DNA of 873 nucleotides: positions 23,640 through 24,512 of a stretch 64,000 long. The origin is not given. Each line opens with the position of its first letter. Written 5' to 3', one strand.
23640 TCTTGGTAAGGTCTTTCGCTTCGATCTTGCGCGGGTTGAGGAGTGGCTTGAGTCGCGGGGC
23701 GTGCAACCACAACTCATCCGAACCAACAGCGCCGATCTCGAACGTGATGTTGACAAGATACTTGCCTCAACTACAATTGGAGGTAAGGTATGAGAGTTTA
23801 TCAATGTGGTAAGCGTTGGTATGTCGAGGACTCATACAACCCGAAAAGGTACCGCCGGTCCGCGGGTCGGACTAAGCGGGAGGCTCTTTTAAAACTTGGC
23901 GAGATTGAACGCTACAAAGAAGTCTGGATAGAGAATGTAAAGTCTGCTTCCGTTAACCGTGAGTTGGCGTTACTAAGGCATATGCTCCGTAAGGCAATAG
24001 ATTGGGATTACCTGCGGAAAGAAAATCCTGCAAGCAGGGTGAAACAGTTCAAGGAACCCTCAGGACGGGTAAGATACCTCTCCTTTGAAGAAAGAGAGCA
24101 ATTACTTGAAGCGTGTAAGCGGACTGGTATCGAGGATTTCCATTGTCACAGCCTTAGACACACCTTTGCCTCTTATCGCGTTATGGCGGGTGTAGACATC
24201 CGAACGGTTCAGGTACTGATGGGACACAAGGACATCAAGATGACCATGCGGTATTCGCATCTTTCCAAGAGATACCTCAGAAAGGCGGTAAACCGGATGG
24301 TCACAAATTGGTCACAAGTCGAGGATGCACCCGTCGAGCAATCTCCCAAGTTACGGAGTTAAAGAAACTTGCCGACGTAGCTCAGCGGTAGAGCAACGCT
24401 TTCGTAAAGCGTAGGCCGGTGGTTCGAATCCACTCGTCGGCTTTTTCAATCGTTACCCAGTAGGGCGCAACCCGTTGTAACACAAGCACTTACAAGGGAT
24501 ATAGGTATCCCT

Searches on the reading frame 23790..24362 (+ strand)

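Call 12: search_protein_families(library=pfam, proteins=[window:23790-24362:+], max_evalue=0.001)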
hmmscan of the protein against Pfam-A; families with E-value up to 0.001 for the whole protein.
window:23790-24362:+ (190 aa): 2 families
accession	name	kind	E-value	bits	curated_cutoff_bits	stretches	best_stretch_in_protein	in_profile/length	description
PF00589.27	Phage_integrase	-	1.3e-16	61.2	27.1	1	102-160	111-170/172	Phage integrase family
PF24624.1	Int_N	-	0.0001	23.4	27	1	42-88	53-100/100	Phage integrase, N-terminal domain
